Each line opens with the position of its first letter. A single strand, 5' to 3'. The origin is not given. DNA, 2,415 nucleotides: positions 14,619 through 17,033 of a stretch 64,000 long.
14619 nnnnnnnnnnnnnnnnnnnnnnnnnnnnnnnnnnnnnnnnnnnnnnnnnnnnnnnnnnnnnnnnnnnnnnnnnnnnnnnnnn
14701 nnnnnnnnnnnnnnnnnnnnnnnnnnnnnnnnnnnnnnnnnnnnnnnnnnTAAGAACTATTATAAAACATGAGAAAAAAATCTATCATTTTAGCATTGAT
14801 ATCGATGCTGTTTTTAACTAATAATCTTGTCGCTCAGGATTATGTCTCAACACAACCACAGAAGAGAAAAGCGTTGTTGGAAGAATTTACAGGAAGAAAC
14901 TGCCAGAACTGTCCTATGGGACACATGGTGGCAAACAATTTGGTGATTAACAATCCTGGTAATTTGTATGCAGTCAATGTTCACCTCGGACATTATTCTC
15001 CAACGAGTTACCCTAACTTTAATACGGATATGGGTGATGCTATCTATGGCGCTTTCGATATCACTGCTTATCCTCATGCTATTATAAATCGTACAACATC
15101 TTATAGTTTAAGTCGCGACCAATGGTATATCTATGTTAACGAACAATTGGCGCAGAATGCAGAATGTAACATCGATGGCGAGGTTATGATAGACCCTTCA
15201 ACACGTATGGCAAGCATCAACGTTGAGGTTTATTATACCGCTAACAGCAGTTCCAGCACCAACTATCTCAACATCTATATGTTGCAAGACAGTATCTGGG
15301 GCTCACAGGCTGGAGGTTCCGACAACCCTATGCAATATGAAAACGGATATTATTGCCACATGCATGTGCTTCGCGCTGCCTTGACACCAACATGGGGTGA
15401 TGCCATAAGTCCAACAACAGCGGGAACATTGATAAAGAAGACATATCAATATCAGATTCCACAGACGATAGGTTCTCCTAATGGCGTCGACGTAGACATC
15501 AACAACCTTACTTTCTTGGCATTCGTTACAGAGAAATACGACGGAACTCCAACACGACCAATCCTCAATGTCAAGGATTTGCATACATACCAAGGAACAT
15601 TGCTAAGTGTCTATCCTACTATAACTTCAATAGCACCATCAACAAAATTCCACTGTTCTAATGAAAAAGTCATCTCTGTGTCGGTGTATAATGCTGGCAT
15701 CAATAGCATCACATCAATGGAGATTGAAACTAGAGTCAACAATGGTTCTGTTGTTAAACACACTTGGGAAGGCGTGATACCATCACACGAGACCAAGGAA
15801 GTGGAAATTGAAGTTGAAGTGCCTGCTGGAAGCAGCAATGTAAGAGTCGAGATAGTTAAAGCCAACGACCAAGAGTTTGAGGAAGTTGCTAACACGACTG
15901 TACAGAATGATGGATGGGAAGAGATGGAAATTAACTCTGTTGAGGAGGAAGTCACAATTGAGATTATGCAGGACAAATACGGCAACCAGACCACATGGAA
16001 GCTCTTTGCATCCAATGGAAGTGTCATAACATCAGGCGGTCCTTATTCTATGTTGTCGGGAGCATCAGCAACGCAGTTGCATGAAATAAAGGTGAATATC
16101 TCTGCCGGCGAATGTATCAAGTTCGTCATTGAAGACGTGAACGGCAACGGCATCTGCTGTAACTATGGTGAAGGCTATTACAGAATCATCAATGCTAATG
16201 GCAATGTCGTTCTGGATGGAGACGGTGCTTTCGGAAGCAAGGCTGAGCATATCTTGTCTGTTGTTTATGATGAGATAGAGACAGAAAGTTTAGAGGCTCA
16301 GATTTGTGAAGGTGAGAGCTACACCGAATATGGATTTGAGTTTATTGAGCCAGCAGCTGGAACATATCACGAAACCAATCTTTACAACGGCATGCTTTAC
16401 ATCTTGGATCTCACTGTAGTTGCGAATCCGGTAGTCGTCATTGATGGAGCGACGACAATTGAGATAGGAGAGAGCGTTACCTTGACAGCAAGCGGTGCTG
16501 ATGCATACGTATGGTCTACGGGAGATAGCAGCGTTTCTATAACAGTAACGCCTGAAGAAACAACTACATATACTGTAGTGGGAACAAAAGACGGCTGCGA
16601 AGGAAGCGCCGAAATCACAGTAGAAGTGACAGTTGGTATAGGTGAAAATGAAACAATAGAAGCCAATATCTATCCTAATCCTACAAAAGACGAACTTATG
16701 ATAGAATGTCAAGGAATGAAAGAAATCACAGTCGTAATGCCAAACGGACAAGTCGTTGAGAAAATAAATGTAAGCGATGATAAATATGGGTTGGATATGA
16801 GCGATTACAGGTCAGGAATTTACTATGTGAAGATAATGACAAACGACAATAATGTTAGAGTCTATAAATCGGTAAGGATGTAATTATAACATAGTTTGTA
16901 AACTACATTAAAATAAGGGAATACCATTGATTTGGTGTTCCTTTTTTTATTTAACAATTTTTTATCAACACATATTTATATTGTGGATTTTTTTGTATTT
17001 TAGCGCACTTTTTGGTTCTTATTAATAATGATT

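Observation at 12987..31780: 18.8-kb block of five consecutive T9SS cargo genes between the hydrogenase operon and murB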

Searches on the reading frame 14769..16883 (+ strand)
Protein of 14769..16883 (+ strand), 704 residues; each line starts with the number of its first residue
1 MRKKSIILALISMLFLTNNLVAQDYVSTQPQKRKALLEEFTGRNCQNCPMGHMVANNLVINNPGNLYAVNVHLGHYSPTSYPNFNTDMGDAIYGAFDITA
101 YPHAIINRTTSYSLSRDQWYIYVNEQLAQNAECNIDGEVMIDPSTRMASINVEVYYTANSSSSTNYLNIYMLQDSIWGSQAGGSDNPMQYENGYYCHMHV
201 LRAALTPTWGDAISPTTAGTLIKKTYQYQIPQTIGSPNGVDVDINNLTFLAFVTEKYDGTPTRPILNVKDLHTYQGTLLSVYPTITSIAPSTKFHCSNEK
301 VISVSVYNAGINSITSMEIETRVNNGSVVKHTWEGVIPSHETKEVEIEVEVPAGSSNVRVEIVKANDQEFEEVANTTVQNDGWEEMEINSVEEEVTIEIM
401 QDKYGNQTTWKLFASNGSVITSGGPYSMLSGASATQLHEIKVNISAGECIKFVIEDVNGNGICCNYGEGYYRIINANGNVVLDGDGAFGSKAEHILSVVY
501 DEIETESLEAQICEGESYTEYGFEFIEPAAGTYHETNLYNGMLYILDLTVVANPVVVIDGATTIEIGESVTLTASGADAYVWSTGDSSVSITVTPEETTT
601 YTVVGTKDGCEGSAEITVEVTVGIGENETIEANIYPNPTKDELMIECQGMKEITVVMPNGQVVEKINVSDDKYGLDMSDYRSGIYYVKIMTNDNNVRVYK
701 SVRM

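Call 3: search_protein_families(library=pfam, proteins=[window:14769-16883:+], max_evalue=0.01)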
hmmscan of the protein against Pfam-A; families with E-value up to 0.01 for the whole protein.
window:14769-16883:+ (704 aa): 3 families
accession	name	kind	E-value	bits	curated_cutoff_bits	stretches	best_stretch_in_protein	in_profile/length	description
PF11551.14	Omp28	-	6.2e-22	78.7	34.9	1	90-258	2-156/171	Outer membrane protein Omp28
PF18962.6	Por_Secre_tail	-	1e-09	39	27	1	634-696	1-69/75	Secretion system C-terminal sorting domain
PF07411.17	DUF1508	-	0.00031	21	22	0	407-432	5-30/48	Domain of unknown function (DUF1508)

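Call 6: search_protein_families(library=ncbifam, proteins=[window:14769-16883:+], max_evalue=0.01)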
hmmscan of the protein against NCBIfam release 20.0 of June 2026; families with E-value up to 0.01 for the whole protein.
window:14769-16883:+ (704 aa): 4 families
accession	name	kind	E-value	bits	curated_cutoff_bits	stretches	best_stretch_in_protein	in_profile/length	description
NF033782.1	lipoprot_Omp28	subfamily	7.5e-32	110.6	150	1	18-235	19-236/264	Omp28 family outer membrane lipoprotein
NF045500.1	Omp28_seleno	equivalog_domain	3e-08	33.4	200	1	32-179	38-192/377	Omp28-related selenoprotein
TIGR04183.1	Por_Secre_tail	domain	1.4e-06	28.2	23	1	634-697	1-66/72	T9SS type A sorting domain-containing protein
NF041908.1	HVO_2922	equivalog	0.0073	16.4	90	0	396-424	2-29/54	HVO_2922 family protein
